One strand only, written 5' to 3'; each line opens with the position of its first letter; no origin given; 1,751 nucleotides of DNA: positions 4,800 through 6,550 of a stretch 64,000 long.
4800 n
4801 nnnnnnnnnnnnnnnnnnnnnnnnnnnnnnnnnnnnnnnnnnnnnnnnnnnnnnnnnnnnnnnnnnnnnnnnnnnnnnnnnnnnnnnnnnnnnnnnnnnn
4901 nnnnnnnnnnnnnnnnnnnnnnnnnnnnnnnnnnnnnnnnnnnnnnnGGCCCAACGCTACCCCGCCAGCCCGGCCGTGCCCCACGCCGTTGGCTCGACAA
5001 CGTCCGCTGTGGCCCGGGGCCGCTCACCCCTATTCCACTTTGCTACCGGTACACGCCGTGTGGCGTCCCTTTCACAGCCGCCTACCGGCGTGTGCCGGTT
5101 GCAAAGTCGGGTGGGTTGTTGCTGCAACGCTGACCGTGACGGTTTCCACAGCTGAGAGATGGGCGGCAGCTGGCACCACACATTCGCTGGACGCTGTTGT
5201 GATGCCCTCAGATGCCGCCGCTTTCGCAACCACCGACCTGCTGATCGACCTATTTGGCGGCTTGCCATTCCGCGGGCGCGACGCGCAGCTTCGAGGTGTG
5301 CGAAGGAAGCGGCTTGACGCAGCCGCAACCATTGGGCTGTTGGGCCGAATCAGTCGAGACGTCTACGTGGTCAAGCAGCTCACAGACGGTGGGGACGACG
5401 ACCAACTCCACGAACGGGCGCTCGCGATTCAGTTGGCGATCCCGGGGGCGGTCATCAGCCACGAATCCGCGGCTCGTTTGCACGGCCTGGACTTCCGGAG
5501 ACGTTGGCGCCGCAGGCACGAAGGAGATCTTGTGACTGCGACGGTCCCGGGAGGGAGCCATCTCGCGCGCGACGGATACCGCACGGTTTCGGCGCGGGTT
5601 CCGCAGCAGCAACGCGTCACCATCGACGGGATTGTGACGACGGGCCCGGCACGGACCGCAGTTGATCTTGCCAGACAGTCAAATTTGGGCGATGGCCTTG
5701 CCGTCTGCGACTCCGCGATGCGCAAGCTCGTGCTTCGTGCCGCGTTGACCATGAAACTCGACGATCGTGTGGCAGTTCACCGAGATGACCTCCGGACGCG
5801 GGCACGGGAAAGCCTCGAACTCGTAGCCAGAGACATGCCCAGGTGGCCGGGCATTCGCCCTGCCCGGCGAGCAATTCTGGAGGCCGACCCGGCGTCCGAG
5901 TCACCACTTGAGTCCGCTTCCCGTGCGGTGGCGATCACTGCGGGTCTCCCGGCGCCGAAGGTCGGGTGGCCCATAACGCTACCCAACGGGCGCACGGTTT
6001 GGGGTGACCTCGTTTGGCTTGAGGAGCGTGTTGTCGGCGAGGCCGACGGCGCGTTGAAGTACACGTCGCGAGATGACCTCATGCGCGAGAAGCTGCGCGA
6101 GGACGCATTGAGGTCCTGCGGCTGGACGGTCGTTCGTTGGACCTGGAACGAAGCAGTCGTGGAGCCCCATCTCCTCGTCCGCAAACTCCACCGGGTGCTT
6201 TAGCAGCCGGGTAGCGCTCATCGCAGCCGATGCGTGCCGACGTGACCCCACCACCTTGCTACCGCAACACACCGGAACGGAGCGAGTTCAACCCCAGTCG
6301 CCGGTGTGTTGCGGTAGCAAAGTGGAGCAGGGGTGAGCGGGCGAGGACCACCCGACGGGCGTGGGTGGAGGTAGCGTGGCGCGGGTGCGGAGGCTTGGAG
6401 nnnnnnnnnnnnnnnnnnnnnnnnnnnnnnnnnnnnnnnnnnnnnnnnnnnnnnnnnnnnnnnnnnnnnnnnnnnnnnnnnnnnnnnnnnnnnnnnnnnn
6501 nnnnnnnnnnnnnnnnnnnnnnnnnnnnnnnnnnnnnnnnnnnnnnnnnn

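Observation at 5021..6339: AbiEi/DUF559-type gene bracketed by inverted copies of a ~90-nt palindromic element between uvrB and an acyl-CoA ligase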

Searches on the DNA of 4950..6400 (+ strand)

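Call 46: search_dna_similar(query=L132:2630-2725:+, collection=plasmids, mode=distant, max_evalue=0.001, max_rows=40)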
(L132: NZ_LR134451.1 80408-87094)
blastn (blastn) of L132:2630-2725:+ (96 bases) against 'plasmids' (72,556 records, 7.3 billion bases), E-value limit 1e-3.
Records with a match: 1; places in all: 3; records where one place covers at least 80% of the query: 1.
Best place of each record, by identity: >=99% 1.
By first word of the organism name: Tsukamurella 1.
By predicted mobility (MOB-suite, as given by PLSDB): non-mobilizable 1.
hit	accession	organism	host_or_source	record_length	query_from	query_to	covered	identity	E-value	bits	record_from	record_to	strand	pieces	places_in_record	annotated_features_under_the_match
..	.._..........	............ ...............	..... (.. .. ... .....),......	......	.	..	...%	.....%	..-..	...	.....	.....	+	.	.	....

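Call 47: search_dna_similar(query=L131:2600-2740:+, collection=plasmids, mode=distant, max_evalue=0.001, max_rows=40)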
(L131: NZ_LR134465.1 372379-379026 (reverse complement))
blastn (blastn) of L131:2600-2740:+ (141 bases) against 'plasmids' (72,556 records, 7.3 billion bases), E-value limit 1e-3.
Records with a match: 5; places in all: 10; records where one place covers at least 80% of the query: 5.
Best place of each record, by identity: >=99% 1; 80-90% 3; 60-80% 1.
By first word of the organism name: Tsukamurella 5.
By predicted mobility (MOB-suite, as given by PLSDB): non-mobilizable 5.
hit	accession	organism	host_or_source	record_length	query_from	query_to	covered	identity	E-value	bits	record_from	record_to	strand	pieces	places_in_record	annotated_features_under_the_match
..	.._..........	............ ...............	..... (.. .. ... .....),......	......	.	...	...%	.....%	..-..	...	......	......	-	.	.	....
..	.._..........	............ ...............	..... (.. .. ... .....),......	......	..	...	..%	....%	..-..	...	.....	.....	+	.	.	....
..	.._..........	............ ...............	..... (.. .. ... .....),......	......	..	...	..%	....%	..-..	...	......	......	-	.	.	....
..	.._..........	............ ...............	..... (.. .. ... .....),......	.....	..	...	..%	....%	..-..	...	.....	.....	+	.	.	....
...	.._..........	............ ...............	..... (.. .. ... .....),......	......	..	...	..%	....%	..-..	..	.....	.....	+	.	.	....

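Call 48: get_annotated_region(hit=H7, flank=2500)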
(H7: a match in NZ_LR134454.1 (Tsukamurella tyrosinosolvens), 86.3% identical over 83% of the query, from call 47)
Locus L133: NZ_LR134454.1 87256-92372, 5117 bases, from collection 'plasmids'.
description: Tsukamurella tyrosinosolvens strain NCTC13231 plasmid 12, complete sequence
organism: Tsukamurella tyrosinosolvens (NCBI taxid 57704)
taxonomy: Bacteria; Actinomycetota; Actinomycetes; Mycobacteriales; Tsukamurellaceae; Tsukamurella; Tsukamurella tyrosinosolvens
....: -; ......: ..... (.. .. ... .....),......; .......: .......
typing (MOB-suite, as given by PLSDB): non-mobilizable
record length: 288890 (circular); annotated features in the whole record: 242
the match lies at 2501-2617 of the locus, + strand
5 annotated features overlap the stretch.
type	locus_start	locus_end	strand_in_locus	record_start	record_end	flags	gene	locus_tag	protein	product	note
CDS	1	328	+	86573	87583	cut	-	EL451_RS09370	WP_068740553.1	cutinase family protein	-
CDS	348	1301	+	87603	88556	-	-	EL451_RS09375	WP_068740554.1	cutinase family protein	-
CDS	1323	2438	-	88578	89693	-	-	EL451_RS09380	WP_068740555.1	agmatine deiminase family protein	-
CDS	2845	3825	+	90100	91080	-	-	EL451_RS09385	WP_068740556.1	TIGR03621 family F420-dependent LLM class oxidoreductase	GO:0008150 - biological_process [Evidence IEA]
CDS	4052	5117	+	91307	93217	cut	fadD32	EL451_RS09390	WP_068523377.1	long-chain-fatty-acid--AMP ligase FadD32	GO:0071768 - mycolic acid biosynthetic process [Evidence IEA]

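Call 49: get_annotated_region(hit=H9, flank=2500)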
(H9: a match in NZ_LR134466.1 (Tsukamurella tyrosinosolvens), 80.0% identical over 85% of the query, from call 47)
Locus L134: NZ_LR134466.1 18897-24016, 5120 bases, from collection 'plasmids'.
description: Tsukamurella tyrosinosolvens strain NCTC13231 plasmid 24, complete sequence
organism: Tsukamurella tyrosinosolvens (NCBI taxid 57704)
taxonomy: Bacteria; Actinomycetota; Actinomycetes; Mycobacteriales; Tsukamurellaceae; Tsukamurella; Tsukamurella tyrosinosolvens
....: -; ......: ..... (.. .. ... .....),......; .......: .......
typing (MOB-suite, as given by PLSDB): non-mobilizable
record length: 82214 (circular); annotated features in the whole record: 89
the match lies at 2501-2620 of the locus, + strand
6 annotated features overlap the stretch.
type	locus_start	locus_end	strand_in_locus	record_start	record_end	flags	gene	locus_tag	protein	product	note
CDS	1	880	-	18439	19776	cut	-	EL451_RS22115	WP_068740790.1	glutamyl-tRNA reductase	-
CDS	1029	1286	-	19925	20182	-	-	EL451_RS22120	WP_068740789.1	glutaredoxin family protein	-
CDS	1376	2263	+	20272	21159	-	-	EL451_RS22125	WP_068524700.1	HAD-IB family hydrolase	GO:0008152 - metabolic process [Evidence IEA]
CDS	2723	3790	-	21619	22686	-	-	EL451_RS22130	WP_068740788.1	lysophospholipid acyltransferase family protein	-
CDS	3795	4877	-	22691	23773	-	-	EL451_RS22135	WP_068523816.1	NAD-dependent epimerase/dehydratase family protein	-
CDS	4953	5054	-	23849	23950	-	-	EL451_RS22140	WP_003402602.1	AURKAIP1/COX24 domain-containing protein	-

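Call 50: get_annotated_region(hit=H8, flank=2500)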
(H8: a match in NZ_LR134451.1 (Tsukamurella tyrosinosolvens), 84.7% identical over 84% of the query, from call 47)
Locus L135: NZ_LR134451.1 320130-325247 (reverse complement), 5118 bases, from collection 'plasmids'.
description: Tsukamurella tyrosinosolvens strain NCTC13231 plasmid 9, complete sequence
organism: Tsukamurella tyrosinosolvens (NCBI taxid 57704)
taxonomy: Bacteria; Actinomycetota; Actinomycetes; Mycobacteriales; Tsukamurellaceae; Tsukamurella; Tsukamurella tyrosinosolvens
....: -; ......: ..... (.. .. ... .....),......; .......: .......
typing (MOB-suite, as given by PLSDB): non-mobilizable
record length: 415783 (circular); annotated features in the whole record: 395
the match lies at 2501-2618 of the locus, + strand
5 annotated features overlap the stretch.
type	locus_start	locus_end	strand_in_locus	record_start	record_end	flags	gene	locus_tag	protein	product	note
CDS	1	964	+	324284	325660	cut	-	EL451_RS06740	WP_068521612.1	amino acid permease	GO:0006865 - amino acid transport [Evidence IEA]; GO:0055085 - transmembrane transport [Evidence IEA]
CDS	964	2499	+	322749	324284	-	hutH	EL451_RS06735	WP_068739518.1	histidine ammonia-lyase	GO:0006548 - histidine catabolic process [Evidence IEA]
CDS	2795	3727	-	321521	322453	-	hutG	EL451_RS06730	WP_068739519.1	formimidoylglutamase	GO:0019556 - histidine catabolic process to glutamate and formamide [Evidence IEA]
CDS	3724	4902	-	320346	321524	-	hutI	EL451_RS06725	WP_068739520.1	imidazolonepropionase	GO:0006548 - histidine catabolic process [Evidence IEA]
CDS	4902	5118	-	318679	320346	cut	hutU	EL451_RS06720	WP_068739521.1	urocanate hydratase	GO:0006548 - histidine catabolic process [Evidence IEA]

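Call 51: get_annotated_region(hit=H10, flank=2500)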
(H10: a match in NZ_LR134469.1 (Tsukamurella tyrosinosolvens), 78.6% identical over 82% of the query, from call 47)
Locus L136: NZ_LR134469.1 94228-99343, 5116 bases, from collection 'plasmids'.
description: Tsukamurella tyrosinosolvens strain NCTC13231 plasmid 27, complete sequence
organism: Tsukamurella tyrosinosolvens (NCBI taxid 57704)
taxonomy: Bacteria; Actinomycetota; Actinomycetes; Mycobacteriales; Tsukamurellaceae; Tsukamurella; Tsukamurella tyrosinosolvens
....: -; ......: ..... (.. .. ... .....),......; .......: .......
typing (MOB-suite, as given by PLSDB): non-mobilizable
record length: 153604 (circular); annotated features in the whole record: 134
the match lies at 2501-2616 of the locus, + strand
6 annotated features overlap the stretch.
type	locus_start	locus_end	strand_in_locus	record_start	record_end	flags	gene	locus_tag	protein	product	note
CDS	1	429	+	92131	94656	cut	-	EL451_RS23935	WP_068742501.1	transglycosylase domain-containing protein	-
CDS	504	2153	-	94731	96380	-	-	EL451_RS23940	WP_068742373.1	acyl-CoA dehydrogenase family protein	-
CDS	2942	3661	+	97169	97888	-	-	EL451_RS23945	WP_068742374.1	PaaX family transcriptional regulator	-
CDS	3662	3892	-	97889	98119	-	-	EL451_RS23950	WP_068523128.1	hypothetical protein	-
CDS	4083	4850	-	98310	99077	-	-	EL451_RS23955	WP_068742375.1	crotonase/enoyl-CoA hydratase family protein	-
CDS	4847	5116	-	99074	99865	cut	-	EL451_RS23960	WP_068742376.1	acyl-CoA thioesterase domain-containing protein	-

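Call 76: search_dna_similar(query=L139:2290-2380:+, collection=plasmids, mode=distant, max_evalue=0.01, max_rows=30)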
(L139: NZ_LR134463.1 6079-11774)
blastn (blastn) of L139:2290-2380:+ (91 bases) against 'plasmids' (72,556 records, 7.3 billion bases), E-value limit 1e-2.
Records with a match: 3; places in all: 5; records where one place covers at least 80% of the query: 1.
Best place of each record, by identity: >=99% 1; 80-90% 2.
By first word of the organism name: Tsukamurella 3.
By predicted mobility (MOB-suite, as given by PLSDB): non-mobilizable 3.
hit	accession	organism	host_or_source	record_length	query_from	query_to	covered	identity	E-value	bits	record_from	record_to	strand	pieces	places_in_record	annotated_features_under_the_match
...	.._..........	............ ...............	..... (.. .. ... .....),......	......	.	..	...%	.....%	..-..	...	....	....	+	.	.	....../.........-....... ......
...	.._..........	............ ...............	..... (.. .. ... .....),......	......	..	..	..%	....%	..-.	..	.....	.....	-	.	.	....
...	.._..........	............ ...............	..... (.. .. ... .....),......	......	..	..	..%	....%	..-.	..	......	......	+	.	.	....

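Call 78: get_annotated_region(hit=H16, flank=2500)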
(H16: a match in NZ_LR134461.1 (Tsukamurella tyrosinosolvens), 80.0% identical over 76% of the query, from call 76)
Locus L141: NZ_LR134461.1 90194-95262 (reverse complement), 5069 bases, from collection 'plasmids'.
description: Tsukamurella tyrosinosolvens strain NCTC13231 plasmid 19, complete sequence
organism: Tsukamurella tyrosinosolvens (NCBI taxid 57704)
taxonomy: Bacteria; Actinomycetota; Actinomycetes; Mycobacteriales; Tsukamurellaceae; Tsukamurella; Tsukamurella tyrosinosolvens
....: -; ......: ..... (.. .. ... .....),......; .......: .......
typing (MOB-suite, as given by PLSDB): non-mobilizable
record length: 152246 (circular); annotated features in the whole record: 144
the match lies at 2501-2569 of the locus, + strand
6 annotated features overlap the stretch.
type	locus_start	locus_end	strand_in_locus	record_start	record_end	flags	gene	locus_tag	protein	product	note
CDS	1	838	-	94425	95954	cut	-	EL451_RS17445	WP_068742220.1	cobyric acid synthase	GO:0009236 - cobalamin biosynthetic process [Evidence IEA]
CDS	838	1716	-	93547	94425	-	map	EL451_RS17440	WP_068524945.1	type I methionyl aminopeptidase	GO:0036211 - protein modification process [Evidence IEA]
CDS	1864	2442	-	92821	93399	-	-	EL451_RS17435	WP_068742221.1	GNAT family N-acetyltransferase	-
CDS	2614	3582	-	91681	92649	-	-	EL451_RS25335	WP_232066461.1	penicillin-binding transpeptidase domain-containing protein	-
CDS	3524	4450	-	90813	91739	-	-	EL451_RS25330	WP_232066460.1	NTF2-like N-terminal transpeptidase domain-containing protein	GO:0046677 - response to antibiotic [Evidence IEA]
CDS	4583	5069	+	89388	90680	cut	-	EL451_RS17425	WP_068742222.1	acetyl-CoA C-acyltransferase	GO:0006631 - fatty acid metabolic process [Evidence IEA]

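Call 79: get_annotated_region(hit=H17, flank=2500)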
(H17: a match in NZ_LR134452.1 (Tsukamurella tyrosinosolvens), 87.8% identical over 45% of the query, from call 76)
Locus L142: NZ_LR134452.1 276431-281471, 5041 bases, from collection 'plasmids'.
description: Tsukamurella tyrosinosolvens strain NCTC13231 plasmid 10, complete sequence
organism: Tsukamurella tyrosinosolvens (NCBI taxid 57704)
taxonomy: Bacteria; Actinomycetota; Actinomycetes; Mycobacteriales; Tsukamurellaceae; Tsukamurella; Tsukamurella tyrosinosolvens
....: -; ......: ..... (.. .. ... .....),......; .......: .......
typing (MOB-suite, as given by PLSDB): non-mobilizable
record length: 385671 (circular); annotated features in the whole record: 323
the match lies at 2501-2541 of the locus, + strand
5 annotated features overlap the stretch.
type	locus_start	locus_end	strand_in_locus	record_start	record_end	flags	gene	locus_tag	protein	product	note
CDS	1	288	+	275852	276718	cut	-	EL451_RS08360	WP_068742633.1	LysR family transcriptional regulator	GO:0006355 - regulation of DNA-templated transcription [Evidence IEA]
CDS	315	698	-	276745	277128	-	-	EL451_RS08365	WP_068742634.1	hypothetical protein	-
CDS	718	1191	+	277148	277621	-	bcp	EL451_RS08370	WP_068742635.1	thioredoxin-dependent thiol peroxidase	-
CDS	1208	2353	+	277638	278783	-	-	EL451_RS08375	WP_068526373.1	acyl-CoA dehydrogenase family protein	-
CDS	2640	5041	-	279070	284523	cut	-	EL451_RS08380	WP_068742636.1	carboxyl transferase domain-containing protein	-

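Call 80: search_rna_families(source=window, start=4950, end=6400, threshold=evalue, max_evalue=1)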
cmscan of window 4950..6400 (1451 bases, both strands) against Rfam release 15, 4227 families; matches with E-value up to 1: 3.
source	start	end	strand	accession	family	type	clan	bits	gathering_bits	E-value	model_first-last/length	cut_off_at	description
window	6252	6324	+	RF04096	mir-4433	Gene; miRNA;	-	27.3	77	0.0087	1-83/83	no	mir-4433 microRNA precursor family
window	5037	5107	+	RF04104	MIR918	Gene; miRNA;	-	22.1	268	0.28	1-265/265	no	MIR918 microRNA precursor family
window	6237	6341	-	RF00954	MIR1446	Gene; miRNA;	-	19.6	70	0.48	1-105/105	no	MIR1446 microRNA precursor family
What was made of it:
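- On Known RNA families (Rfam 15): At E <= 1 there are only generic miRNA-precursor hairpin hits (call 80).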
